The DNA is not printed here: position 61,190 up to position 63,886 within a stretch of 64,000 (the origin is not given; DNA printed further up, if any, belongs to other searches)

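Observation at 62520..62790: Tandemly duplicated His/Glu-rich acidic insert inside a TonB-dependent receptor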

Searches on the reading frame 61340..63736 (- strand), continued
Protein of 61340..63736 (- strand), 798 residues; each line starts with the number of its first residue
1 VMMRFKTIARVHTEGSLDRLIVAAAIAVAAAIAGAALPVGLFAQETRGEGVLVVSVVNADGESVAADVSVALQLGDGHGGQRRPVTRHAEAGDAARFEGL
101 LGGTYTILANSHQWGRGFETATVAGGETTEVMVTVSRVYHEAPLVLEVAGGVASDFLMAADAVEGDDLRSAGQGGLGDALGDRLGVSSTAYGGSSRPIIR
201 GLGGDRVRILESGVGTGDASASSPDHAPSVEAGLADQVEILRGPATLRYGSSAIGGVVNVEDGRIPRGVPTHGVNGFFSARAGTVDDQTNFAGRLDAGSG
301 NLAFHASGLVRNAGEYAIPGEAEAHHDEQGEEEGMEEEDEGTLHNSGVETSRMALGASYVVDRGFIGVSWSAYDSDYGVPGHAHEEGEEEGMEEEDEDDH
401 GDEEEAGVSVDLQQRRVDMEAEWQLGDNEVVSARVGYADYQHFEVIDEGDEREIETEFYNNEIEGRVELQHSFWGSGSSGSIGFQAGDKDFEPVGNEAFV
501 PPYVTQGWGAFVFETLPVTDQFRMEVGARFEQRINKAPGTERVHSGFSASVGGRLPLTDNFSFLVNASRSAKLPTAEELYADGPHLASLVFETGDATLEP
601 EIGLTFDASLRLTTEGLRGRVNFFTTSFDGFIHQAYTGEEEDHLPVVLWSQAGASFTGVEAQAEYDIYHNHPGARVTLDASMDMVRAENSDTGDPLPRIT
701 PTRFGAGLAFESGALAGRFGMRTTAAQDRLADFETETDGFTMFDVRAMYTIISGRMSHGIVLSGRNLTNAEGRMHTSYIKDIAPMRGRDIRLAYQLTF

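Call 42: find_encoding_contigs(protein=P0113, flank=7000, max_places=1)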
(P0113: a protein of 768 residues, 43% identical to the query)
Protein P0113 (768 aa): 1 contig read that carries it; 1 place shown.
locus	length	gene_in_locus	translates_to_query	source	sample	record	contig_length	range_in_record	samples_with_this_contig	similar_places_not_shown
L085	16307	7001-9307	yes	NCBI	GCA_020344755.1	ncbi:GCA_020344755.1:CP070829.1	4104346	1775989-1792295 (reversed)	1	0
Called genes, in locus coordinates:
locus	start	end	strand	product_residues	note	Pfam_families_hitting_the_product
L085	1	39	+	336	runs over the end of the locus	PF02470:MlaD, PF28544:Helical_needle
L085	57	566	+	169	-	PF00293:NUDIX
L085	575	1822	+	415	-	PF01594:AI-2E_transport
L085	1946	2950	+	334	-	PF03486:HI0933_like (faint), PF07992:Pyr_redox_2, PF12831:FAD_oxidored (weak), PF13434:Lys_Orn_oxgnase (faint), PF13738:Pyr_redox_3, PF00070:Pyr_redox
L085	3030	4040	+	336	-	PF01266:DAO (faint), PF03486:HI0933_like (faint), PF07992:Pyr_redox_2, PF13738:Pyr_redox_3, PF00070:Pyr_redox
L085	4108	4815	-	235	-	PF00106:adh_short, PF13561:adh_short_C2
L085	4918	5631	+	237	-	PF00106:adh_short, PF08659:KR, PF13561:adh_short_C2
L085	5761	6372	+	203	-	-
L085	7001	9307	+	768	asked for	PF13620:CarboxypepD_reg, PF22904:NOMO1-like_2nd (weak), PF07715:Plug, PF00593:TonB_dep_Rec_b-barrel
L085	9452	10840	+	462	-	PF00206:Lyase_1, PF10415:FumaraseC_C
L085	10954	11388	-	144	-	-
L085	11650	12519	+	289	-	PF01261:AP_endonuc_2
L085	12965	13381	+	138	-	PF01242:PTPS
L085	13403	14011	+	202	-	PF01227:GTP_cyclohydroI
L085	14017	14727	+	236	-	PF00106:adh_short, PF08659:KR, PF01370:Epimerase (weak), PF13460:NAD_binding_10 (weak), PF13561:adh_short_C2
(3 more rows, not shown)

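Call 43: find_encoding_contigs(protein=P0038, flank=7000, max_places=1)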
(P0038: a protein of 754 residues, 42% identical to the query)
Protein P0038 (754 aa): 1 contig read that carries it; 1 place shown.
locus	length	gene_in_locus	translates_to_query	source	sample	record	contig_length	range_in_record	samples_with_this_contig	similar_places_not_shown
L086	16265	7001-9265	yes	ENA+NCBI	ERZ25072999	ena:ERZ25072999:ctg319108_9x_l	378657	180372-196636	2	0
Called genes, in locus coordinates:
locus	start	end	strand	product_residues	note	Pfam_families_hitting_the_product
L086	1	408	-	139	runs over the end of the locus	PF06491:Disulph_isomer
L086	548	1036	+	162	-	PF00111:Fer2 (weak), PF13085:Fer2_3 (weak), PF01799:Fer2_2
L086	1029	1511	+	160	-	-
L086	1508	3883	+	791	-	PF01315:Ald_Xan_dh_C, PF02738:MoCoBD_1, PF20256:MoCoBD_2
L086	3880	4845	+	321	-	PF07313:AmiA-like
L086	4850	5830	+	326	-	PF00941:FAD_binding_5, PF03450:CO_deh_flav_C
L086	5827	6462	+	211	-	PF00857:Isochorismatase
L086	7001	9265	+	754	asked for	PF13620:CarboxypepD_reg, PF13715:CarbopepD_reg_2 (faint), PF07715:Plug, PF00593:TonB_dep_Rec_b-barrel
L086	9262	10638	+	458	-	PF00171:Aldedh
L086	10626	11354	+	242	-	PF08713:DNA_alkylation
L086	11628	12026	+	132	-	-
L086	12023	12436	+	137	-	PF07963:N_methyl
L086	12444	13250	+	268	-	PF07963:N_methyl (weak)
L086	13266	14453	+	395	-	-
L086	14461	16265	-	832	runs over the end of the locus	PF01804:Penicil_amidase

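Call 46: search_protein_families(library=pfam, alignment_id=A2, max_evalue=0.00001)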
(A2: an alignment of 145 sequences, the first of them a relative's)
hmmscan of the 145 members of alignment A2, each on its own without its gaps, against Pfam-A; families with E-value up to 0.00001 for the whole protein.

A. member 1, L020:8273-9220:- (315 aa): 2 families
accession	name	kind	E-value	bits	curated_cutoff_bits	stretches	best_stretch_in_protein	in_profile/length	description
PF00849.27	PseudoU_synth_2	-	2.8e-30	106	26.8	1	104-251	2-152/152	RNA pseudouridylate synthase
PF01479.30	S4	-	1.1e-10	41.4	22.8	1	24-70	1-48/48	S4 domain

B. families by the number of members that match (of 145 scanned): 139 families (the first 25 are shown)
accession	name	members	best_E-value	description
PF01475.25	FUR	5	3.7e-39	Ferric uptake regulator family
PF13561.12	adh_short_C2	3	7.1e-58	Enoyl-(Acyl carrier protein) reductase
PF00106.31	adh_short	3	1.9e-55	short chain dehydrogenase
PF24827.1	AstE_AspA_cat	3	1.4e-40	Succinylglutamate desuccinylase/Aspartoacylase catalytic domain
PF10150.14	RNase_E_G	3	2.2e-25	Ribonuclease E/G family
PF08659.16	KR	3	1.6e-13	KR domain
PF00749.27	tRNA-synt_1c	2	7.5e-100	tRNA synthetases class I (E and Q), catalytic domain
PF01571.26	GCV_T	2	3.5e-80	Aminomethyltransferase folate-binding domain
PF01734.28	Patatin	2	8.4e-29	Patatin-like phospholipase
PF19269.4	Anticodon_2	2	1.9e-28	Anticodon binding domain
PF08669.17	GCV_T_C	2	3.8e-20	Glycine cleavage T-protein C-terminal barrel domain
PF01039.27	Carboxyl_trans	1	8.5e-201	Carboxyl transferase domain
PF07517.20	SecA_DEAD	1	1.4e-130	SecA DEAD-like domain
PF00303.24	Thymidylat_synt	1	9.8e-108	Thymidylate synthase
PF00171.27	Aldedh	1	7e-104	Aldehyde dehydrogenase family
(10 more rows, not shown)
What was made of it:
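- A Fur-family regulator is the commonest neighbour family (5 of 30 loci, call 46).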

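Call 48: search_protein_families(library=ncbifam, proteins=[L046:5877-6389:-, L023:4896-5366:-, L033:9672-10142:-, L077:5272-5748:-, L040:3468-3899:-, L046:4615-5904:-, L023:3319-4917:-, L033:8062-9684:-], max_evalue=0.00001)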
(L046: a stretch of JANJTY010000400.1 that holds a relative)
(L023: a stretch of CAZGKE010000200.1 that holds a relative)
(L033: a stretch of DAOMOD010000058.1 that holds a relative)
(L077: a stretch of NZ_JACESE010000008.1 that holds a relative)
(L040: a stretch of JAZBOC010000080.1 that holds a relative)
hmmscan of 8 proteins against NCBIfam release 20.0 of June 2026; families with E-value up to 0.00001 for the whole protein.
L046:5877-6389:- (170 aa): 6 families
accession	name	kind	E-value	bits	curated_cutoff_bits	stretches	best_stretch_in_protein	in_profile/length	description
NF008646.0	PRK11639.1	equivalog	3.9e-41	140.6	167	1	26-166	7-147/171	zinc uptake transcriptional repressor Zur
NF051892.1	TransRegFurBacil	equivalog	1.2e-09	38.4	220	1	32-166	8-144/149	ferric iron uptake transcriptional regulator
NF047406.1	TransRegPerRTherm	equivalog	9.7e-08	32.3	200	1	42-166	5-126/130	manganese-dependent transcriptional regulator PerR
NF051891.1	TransRegFurHelico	equivalog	1.7e-07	31.3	200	1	33-166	15-146/148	ferric iron uptake transcriptional regulator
NF052545.1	TransRegPerRClab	equivalog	5.6e-07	29.6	180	1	32-166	4-135/138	transcriptional regulator PerR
NF006999.0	PRK09462.1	equivalog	3e-06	26.9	146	1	34-164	6-135/148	ferric iron uptake transcriptional regulator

L023:4896-5366:- (156 aa): 6 families
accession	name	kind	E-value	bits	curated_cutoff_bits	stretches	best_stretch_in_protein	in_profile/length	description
NF008646.0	PRK11639.1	equivalog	5.7e-39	133.5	167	1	15-155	7-148/171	zinc uptake transcriptional repressor Zur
NF051892.1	TransRegFurBacil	equivalog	2.9e-13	50.1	220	1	19-155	6-145/149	ferric iron uptake transcriptional regulator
NF052545.1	TransRegPerRClab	equivalog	2.2e-07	31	180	1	21-155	4-136/138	transcriptional regulator PerR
NF051891.1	TransRegFurHelico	equivalog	2.5e-07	30.7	200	1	16-155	9-147/148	ferric iron uptake transcriptional regulator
NF047406.1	TransRegPerRTherm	equivalog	6.8e-07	29.6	200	1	31-155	5-127/130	manganese-dependent transcriptional regulator PerR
NF006999.0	PRK09462.1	equivalog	4.6e-06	26.3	146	1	19-152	2-135/148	ferric iron uptake transcriptional regulator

L033:9672-10142:- (156 aa): 5 families
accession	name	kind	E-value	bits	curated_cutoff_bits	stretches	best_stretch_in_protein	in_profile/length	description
NF008646.0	PRK11639.1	equivalog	2.4e-38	131.5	167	1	16-154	8-147/171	zinc uptake transcriptional repressor Zur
NF051892.1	TransRegFurBacil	equivalog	2.3e-14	53.7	220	1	19-155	6-145/149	ferric iron uptake transcriptional regulator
NF051891.1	TransRegFurHelico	equivalog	8.7e-09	35.4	200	1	16-154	9-146/148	ferric iron uptake transcriptional regulator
NF052545.1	TransRegPerRClab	equivalog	1.7e-08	34.6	180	1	21-154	4-135/138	transcriptional regulator PerR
NF047406.1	TransRegPerRTherm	equivalog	8.9e-08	32.4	200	1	31-154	5-126/130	manganese-dependent transcriptional regulator PerR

L077:5272-5748:- (158 aa): 3 families
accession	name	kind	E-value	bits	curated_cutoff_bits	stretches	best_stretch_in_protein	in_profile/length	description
NF008646.0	PRK11639.1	equivalog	1.4e-31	109.5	167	1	23-157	10-147/171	zinc uptake transcriptional repressor Zur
NF051892.1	TransRegFurBacil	equivalog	3.9e-09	36.7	220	1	29-157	11-144/149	ferric iron uptake transcriptional regulator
NF047406.1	TransRegPerRTherm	equivalog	1.6e-06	28.4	200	1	74-157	43-126/130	manganese-dependent transcriptional regulator PerR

L040:3468-3899:- (143 aa): 7 families
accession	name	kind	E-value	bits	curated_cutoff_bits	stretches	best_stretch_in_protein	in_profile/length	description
NF006999.0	PRK09462.1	equivalog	3.4e-45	153.3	146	1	3-141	4-135/148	ferric iron uptake transcriptional regulator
NF051891.1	TransRegFurHelico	equivalog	1.2e-25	90.1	200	1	5-141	16-144/148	ferric iron uptake transcriptional regulator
NF051892.1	TransRegFurBacil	equivalog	5.4e-21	75.2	220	1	6-135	11-136/149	ferric iron uptake transcriptional regulator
NF045678.1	TransRegIrrA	equivalog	7.6e-14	51.8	150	1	5-141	11-138/138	iron response transcriptional regulator IrrA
NF052545.1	TransRegPerRClab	equivalog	2.1e-13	50.4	180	1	6-136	7-128/138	transcriptional regulator PerR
NF045677.1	FeRespRegIrr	equivalog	2.6e-12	46.9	170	1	6-138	3-126/127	Fur family transcriptional regulator Irr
NF047462.1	FUR_perox_PerRA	exception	4.2e-08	33.8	200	1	7-135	12-137/142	peroxide-responsive transcriptional repressor PerRA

L046:4615-5904:- (429 aa): 1 family
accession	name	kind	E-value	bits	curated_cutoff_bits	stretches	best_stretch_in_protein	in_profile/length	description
TIGR02994.1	ectoine_eutE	equivalog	1.8e-19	69.9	402.7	1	105-352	30-286/325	N(2)-acetyl-L-2,4-diaminobutanoate deacetylase DoeB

L023:3319-4917:- (532 aa): 1 family
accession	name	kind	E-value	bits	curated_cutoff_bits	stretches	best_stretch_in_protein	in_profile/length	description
TIGR02994.1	ectoine_eutE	equivalog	1.1e-16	60.7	402.7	1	181-297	34-150/325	N(2)-acetyl-L-2,4-diaminobutanoate deacetylase DoeB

L033:8062-9684:- (540 aa): 1 family
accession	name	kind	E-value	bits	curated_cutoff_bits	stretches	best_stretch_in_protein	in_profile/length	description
TIGR02994.1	ectoine_eutE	equivalog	5.2e-15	55.3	402.7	1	185-303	35-153/325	N(2)-acetyl-L-2,4-diaminobutanoate deacetylase DoeB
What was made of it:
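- On ZnuD family: Four proteobacterial homologues are next to Zur-like genes (call 48).
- Four of these score best as Zur (call 48). One relative sits next to a Fur rather than a Zur gene (L040, call 48). Four proteobacterial homologues with the same loop types sit beside Zur-like regulators (call 48).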

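Call 56: find_related_loci(query=window:61340-63736:-, collection=metagenome_contigs, flank=1500)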
Query window:61340-63736:- (798 aa) in metagenome_contigs; peptide patterns used: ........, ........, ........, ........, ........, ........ (x = any residue, [..] = any of these).
234 stretches matched a pattern; 1 encode a relative of the query (tblastn E <= 1e-3); 1 distinct loci.
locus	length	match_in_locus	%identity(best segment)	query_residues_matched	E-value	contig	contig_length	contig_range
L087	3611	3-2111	100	96-798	0e+0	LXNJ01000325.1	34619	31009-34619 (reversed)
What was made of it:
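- Tried and rejected: A protein-guided scan found only one further strain (call 56).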
